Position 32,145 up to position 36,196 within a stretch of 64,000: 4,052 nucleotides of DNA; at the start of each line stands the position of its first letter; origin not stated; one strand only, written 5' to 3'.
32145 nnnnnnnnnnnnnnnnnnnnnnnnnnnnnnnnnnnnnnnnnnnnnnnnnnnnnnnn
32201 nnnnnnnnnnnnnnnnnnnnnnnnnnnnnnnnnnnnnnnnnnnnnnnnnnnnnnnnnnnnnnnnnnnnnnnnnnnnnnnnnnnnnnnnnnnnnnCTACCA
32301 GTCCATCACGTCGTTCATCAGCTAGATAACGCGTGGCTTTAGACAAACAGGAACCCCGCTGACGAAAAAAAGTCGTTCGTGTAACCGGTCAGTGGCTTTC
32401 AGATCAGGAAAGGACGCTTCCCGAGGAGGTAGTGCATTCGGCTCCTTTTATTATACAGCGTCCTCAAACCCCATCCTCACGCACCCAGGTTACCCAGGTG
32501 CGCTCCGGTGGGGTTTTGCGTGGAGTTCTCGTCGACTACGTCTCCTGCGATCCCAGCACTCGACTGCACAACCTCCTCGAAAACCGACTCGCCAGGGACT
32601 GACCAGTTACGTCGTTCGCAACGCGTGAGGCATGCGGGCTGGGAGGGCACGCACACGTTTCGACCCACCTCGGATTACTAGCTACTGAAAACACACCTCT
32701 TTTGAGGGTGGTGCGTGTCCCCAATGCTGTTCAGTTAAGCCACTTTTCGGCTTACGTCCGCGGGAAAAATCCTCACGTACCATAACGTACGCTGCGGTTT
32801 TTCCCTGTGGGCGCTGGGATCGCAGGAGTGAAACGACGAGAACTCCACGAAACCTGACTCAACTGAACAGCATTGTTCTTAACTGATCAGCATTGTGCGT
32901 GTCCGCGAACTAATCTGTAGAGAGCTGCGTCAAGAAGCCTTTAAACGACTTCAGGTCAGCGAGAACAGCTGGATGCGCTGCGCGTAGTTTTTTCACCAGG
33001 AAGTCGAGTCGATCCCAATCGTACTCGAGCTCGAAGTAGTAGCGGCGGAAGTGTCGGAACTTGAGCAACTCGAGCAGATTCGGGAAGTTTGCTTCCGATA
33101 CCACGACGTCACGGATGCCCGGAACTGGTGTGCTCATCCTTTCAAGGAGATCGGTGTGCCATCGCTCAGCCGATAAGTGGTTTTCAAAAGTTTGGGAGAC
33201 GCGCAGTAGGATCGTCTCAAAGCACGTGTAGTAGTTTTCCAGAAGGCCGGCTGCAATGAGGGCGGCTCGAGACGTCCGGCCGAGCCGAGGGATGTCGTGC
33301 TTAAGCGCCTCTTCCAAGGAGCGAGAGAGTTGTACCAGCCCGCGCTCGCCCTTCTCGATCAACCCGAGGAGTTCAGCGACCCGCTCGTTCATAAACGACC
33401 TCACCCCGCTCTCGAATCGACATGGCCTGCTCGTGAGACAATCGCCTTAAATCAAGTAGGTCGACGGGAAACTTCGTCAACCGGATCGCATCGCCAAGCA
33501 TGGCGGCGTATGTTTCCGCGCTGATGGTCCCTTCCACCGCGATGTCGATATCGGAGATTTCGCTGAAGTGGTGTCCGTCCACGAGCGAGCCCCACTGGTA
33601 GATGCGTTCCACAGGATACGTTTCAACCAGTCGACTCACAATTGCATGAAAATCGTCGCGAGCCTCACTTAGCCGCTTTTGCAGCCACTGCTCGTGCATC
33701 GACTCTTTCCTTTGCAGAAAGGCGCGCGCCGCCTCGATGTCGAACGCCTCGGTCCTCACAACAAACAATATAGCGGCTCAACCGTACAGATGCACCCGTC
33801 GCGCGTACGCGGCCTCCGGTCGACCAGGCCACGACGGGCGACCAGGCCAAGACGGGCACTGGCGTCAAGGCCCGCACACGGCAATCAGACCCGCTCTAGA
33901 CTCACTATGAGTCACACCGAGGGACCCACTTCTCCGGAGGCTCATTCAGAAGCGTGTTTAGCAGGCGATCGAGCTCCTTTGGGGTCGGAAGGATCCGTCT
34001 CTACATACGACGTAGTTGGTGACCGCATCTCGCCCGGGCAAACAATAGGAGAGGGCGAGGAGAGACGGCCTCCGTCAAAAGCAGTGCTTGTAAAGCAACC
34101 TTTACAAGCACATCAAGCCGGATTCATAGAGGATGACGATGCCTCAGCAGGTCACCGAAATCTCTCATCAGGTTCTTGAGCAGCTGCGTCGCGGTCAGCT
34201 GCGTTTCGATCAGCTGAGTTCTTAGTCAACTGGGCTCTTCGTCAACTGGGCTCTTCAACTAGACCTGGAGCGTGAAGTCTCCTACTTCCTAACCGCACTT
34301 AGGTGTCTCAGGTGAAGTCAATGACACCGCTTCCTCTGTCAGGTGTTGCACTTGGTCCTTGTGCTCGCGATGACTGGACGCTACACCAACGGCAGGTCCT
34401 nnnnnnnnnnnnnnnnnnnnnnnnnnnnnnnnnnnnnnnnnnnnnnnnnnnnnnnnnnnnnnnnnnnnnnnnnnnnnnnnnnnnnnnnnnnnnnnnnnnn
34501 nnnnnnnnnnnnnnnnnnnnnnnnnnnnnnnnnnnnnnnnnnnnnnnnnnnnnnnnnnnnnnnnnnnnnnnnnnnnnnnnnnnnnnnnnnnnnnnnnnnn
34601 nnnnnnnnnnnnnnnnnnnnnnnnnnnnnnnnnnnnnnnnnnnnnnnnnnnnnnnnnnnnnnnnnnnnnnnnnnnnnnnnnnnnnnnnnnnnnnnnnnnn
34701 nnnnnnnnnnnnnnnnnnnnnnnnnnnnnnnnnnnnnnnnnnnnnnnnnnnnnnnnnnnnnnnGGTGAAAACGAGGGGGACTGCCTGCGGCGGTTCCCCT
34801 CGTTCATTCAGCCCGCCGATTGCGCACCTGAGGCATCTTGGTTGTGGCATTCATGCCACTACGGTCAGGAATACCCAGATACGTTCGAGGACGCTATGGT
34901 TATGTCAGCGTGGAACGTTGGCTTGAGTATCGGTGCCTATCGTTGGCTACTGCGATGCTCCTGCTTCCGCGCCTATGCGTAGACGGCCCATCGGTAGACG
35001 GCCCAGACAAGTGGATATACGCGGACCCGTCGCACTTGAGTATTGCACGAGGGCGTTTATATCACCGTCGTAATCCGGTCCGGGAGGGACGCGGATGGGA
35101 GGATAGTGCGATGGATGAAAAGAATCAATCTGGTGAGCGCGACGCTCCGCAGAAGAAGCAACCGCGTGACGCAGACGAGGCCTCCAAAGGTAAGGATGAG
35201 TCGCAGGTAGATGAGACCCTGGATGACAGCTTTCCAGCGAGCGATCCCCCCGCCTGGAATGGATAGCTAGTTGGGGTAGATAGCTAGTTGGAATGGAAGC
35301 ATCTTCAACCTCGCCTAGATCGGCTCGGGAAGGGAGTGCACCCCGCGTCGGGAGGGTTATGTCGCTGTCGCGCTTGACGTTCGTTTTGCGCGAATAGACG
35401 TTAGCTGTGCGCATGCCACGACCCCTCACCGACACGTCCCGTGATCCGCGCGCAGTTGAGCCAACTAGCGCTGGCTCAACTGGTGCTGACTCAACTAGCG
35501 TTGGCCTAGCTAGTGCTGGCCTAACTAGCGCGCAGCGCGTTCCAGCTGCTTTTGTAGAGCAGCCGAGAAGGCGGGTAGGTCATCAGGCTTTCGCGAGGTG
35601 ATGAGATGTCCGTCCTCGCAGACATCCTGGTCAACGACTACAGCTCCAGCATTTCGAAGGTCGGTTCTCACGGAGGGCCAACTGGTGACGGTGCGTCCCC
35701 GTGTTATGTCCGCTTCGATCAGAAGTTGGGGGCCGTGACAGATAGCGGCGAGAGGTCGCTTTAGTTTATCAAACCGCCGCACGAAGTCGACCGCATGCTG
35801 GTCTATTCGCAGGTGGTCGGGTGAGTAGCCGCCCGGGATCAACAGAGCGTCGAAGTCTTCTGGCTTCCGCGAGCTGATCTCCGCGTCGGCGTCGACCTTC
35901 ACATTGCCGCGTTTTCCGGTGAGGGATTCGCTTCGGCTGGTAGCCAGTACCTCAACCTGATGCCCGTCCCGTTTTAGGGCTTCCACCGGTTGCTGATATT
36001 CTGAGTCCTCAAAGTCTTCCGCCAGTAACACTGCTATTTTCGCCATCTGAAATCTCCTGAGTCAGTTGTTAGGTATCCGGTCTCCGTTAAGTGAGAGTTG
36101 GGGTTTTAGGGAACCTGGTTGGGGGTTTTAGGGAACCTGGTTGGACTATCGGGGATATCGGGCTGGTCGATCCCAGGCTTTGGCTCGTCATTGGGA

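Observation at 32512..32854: A ~40-nt conserved module shared by otherwise unrelated repeat elements (at least five occurrences)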

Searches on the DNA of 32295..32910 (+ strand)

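Call 31: search_rna_families(source=window, start=32295, end=32910, threshold=evalue, max_evalue=10)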
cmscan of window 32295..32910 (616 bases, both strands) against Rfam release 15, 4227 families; matches with E-value up to 10: 2.
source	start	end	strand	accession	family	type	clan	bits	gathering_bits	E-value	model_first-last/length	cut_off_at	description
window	32613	32651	+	RF02950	D12-methyl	Gene; sRNA;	-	14.6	57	4.9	1-64/64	no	D12-methyl RNA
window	32743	32756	-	RF02914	DUF805b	Cis-reg;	CL00115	11.9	35.6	2.3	5-18/35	no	DUF805b RNA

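Call 71: search_dna_similar(query=window:32400-32900:+, collection=plasmids, mode=distant, max_evalue=0.01, max_rows=10)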
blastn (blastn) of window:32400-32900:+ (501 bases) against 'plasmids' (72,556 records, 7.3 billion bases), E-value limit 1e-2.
No match.

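Call 72: search_dna_similar(query=window:32400-32900:+, collection=phages, mode=distant, max_evalue=0.01, max_rows=10)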
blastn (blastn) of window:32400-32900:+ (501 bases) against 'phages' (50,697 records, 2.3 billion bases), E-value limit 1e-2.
No match.
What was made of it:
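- Tried and rejected: blastn of 32400-32900 against plasmids and phages gave no match (calls 71, 72).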

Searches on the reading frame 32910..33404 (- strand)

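Call 12: search_protein_families(library=pfam, proteins=[window:32910-33404:-])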
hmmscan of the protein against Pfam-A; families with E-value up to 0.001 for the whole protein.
window:32910-33404:- (164 aa): 1 family
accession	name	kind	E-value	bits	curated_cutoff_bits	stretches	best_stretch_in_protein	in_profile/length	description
PF20797.2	HepT-like_2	-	1.1e-24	87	27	1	52-156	3-108/110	HepT-like protein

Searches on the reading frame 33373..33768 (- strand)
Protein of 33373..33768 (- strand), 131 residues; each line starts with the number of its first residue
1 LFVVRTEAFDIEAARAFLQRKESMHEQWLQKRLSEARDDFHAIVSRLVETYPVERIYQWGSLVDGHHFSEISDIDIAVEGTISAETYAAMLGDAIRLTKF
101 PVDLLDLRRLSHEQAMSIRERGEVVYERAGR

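Call 40: search_protein_families(library=pfam, proteins=[window:33373-33768:-])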
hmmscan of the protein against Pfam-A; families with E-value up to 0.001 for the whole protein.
window:33373-33768:- (131 aa): 2 families
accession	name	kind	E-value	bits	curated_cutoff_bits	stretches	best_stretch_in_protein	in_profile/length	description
PF18765.7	Polbeta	-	5.1e-07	30.2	26.9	1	49-128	9-90/93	Polymerase beta, Nucleotidyltransferase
PF01909.29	NTP_transf_2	-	0.00061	20.6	21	1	44-105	5-72/93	Nucleotidyltransferase domain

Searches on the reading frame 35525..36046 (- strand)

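Call 41: search_protein_families(library=pfam, proteins=[window:35525-36046:-])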
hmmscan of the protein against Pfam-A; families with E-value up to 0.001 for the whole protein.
window:35525-36046:- (173 aa): 2 families
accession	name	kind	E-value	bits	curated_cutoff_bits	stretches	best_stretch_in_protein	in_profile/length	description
PF01965.30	DJ-1_PfpI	-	1.1e-50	172.2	26.6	1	3-165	2-163/165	DJ-1/PfpI family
PF00117.34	GATase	-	0.00042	20.5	22.8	1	49-112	27-88/190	Glutamine amidotransferase class-I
